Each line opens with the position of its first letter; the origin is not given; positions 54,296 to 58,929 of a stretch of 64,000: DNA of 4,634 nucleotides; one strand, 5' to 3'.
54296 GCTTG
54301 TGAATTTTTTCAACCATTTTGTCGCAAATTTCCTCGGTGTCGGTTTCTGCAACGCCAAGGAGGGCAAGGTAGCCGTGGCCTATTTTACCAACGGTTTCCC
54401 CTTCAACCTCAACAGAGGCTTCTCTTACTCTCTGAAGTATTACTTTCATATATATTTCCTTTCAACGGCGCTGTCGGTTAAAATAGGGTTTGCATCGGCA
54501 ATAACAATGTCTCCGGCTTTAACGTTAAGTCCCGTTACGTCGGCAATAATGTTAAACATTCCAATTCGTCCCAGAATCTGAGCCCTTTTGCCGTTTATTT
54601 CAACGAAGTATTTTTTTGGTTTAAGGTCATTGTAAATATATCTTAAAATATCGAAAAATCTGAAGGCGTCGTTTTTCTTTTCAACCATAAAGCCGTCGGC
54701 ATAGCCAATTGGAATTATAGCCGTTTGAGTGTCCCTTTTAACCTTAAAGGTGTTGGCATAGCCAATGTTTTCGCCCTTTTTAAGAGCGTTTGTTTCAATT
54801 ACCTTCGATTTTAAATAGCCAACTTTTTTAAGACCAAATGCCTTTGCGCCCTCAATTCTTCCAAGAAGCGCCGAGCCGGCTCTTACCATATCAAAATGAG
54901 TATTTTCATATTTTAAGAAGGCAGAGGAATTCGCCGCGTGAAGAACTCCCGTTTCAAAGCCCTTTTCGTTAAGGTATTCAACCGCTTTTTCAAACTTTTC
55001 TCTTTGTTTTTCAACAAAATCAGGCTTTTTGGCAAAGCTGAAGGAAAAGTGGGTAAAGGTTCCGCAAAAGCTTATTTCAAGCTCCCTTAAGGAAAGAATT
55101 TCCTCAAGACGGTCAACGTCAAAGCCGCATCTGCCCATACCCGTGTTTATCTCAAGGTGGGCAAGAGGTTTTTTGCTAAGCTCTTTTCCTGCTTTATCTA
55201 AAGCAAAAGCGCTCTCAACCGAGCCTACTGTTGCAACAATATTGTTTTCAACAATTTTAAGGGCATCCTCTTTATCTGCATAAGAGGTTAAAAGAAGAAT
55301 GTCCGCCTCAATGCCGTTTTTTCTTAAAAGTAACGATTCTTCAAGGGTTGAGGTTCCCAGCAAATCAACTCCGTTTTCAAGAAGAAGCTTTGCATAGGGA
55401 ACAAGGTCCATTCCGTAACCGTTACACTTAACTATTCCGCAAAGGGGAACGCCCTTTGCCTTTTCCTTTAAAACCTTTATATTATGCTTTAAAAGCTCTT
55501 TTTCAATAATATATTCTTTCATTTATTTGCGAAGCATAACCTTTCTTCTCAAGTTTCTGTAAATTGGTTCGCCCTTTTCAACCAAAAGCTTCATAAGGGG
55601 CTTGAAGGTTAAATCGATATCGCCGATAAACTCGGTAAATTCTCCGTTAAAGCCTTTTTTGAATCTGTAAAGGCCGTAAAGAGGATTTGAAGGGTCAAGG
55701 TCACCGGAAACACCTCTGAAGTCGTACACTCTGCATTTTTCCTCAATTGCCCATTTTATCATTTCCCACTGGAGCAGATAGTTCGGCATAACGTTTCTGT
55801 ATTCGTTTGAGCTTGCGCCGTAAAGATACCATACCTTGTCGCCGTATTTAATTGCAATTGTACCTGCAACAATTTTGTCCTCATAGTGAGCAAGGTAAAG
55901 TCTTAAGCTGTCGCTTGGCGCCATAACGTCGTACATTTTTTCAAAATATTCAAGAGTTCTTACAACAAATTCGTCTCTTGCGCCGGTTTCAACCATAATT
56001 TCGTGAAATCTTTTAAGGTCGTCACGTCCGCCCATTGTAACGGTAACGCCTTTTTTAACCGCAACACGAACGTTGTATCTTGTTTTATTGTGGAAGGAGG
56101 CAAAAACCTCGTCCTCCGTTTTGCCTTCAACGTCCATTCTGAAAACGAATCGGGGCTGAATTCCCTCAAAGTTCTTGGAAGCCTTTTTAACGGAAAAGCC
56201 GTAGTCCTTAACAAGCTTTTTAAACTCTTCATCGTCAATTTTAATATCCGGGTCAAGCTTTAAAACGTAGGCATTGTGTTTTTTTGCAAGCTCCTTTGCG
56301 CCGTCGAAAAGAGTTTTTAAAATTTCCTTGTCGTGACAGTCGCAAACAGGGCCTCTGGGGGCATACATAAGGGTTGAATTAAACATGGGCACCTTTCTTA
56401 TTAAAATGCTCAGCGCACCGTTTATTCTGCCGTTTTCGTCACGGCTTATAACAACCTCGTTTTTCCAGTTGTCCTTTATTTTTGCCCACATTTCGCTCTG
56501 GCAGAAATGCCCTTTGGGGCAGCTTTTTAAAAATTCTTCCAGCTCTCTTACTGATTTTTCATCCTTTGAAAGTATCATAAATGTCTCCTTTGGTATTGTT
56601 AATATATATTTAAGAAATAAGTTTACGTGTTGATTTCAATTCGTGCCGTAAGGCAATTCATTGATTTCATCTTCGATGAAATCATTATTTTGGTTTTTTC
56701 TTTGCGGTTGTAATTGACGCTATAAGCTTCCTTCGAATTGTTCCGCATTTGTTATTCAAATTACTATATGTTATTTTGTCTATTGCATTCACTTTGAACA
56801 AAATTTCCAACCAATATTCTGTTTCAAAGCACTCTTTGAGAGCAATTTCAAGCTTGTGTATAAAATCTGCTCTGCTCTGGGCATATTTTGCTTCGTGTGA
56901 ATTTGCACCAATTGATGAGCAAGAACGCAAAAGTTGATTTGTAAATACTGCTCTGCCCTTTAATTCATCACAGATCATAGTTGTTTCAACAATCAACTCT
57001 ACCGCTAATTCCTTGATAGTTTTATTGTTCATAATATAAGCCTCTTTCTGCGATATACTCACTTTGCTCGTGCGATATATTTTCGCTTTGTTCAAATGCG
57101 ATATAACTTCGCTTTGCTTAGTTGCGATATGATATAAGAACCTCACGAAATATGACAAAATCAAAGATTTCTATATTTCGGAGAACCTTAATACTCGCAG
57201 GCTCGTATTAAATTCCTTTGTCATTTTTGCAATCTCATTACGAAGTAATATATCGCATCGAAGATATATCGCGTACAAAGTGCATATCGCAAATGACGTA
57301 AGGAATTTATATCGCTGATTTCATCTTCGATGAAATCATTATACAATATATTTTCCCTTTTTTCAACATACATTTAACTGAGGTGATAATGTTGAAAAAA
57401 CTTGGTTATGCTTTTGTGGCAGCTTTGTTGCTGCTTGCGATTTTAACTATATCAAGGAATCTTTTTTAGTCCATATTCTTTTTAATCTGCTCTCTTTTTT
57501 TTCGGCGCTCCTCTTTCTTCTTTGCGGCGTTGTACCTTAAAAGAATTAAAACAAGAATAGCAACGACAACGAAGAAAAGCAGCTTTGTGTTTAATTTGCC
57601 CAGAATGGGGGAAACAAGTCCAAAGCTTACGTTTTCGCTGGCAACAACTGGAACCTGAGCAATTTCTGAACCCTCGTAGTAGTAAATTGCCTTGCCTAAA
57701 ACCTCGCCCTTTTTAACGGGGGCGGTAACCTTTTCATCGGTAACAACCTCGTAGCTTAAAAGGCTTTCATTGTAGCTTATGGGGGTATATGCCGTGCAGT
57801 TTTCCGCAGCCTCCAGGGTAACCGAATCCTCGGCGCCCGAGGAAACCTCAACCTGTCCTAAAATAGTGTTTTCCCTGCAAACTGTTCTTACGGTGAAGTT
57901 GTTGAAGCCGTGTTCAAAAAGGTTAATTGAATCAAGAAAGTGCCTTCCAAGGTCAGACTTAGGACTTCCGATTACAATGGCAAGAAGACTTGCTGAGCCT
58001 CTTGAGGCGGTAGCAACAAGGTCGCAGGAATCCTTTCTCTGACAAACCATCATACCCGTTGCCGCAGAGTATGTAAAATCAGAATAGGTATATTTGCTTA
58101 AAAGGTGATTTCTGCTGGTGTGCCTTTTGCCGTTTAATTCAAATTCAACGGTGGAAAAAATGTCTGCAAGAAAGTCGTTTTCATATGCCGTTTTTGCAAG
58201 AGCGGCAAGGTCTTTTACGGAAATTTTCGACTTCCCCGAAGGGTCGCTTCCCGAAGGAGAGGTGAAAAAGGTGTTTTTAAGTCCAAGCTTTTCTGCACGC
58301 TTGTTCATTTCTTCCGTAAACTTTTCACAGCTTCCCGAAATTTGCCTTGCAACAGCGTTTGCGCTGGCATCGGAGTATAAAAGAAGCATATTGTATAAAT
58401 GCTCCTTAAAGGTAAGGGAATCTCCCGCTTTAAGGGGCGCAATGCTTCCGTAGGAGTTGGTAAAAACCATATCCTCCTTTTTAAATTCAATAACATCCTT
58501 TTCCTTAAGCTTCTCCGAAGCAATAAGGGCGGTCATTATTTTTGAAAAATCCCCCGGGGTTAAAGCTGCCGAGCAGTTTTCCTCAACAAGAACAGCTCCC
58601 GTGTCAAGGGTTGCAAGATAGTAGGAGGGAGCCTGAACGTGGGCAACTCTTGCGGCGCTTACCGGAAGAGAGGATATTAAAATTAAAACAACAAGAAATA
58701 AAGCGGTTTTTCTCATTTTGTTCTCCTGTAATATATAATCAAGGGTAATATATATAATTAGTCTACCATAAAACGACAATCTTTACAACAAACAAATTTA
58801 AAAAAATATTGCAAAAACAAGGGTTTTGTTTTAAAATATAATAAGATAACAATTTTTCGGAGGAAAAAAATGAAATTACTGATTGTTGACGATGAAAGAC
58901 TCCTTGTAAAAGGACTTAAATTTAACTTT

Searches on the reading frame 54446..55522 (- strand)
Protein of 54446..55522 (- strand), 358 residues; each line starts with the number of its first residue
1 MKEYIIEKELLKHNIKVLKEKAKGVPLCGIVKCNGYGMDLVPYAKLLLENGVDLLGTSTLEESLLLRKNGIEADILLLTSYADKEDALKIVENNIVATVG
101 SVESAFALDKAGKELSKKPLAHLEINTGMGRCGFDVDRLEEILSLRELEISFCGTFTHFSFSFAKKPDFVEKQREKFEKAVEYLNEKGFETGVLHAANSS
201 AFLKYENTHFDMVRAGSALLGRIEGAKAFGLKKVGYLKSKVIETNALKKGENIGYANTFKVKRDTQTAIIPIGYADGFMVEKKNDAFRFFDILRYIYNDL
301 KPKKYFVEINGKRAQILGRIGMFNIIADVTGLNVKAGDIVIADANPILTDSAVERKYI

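Call 56: search_protein_families(library=pfam, proteins=[window:54446-55522:-], max_evalue=0.00001)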
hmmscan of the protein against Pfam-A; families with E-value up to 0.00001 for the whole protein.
window:54446-55522:- (358 aa): 2 families
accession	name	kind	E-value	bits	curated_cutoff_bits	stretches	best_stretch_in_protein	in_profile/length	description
PF01168.26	Ala_racemase_N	-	3.8e-54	184.2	24.1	1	9-221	4-217/220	Alanine racemase, N-terminal domain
PF00842.27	Ala_racemase_C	-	2.1e-18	66.6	25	1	237-341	4-90/127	Alanine racemase, C-terminal domain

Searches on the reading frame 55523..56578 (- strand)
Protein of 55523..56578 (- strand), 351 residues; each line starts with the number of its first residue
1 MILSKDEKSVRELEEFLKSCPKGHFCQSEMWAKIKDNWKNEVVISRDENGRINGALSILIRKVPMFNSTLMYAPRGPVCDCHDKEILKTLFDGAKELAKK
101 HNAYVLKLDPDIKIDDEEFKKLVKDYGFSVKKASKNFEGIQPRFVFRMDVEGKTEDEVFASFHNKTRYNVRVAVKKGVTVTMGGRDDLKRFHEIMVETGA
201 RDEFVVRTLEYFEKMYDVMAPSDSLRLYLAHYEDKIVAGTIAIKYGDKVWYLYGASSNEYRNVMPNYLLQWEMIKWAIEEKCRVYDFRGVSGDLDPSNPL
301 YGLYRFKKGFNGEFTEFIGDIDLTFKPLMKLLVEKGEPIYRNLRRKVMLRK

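Call 56: search_protein_families(library=pfam, proteins=[window:55523-56578:-], max_evalue=0.00001)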
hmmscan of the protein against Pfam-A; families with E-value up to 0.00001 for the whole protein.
window:55523-56578:- (351 aa): 2 families
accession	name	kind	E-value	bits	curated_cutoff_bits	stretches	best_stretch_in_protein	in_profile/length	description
PF02388.22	FemAB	-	8.1e-71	239.4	24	2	10-230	3-236/406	FemAB family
PF13480.13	Acetyltransf_6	-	3.8e-21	76.2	22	1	165-289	2-136/143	Acetyltransferase (GNAT) domain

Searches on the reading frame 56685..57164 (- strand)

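Call 56: search_protein_families(library=pfam, proteins=[window:56685-57164:-], max_evalue=0.00001)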
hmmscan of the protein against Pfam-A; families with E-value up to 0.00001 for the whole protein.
window:56685-57164:- (159 aa): 1 family
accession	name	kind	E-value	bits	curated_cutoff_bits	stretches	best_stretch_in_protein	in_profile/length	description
PF05635.17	23S_rRNA_IVP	-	2.4e-21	76.4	33.8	1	52-148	7-105/106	23S rRNA-intervening sequence protein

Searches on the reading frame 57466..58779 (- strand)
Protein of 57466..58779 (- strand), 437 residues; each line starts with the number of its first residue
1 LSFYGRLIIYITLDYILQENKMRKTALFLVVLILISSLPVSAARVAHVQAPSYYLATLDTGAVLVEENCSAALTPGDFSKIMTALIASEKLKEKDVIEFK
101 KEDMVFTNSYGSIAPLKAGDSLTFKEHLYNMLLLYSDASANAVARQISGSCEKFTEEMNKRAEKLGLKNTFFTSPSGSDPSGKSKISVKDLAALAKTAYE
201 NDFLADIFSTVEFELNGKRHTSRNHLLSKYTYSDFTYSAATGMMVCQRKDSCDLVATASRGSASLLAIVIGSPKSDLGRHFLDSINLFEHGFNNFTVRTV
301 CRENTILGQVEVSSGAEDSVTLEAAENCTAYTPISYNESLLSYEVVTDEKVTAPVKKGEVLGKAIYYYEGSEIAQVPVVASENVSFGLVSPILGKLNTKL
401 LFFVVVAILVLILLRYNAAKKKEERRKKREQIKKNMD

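Call 56: search_protein_families(library=pfam, proteins=[window:57466-58779:-], max_evalue=0.00001)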
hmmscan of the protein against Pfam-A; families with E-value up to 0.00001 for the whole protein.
window:57466-58779:- (437 aa): 2 families
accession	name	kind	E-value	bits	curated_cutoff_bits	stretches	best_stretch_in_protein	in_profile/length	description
PF00768.25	Peptidase_S11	-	3e-26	92.8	27.6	1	43-272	5-237/239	D-alanyl-D-alanine carboxypeptidase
PF07943.18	PBP5_C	-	1.7e-14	54.2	21.2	1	295-384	1-89/91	Penicillin-binding protein 5, C-terminal domain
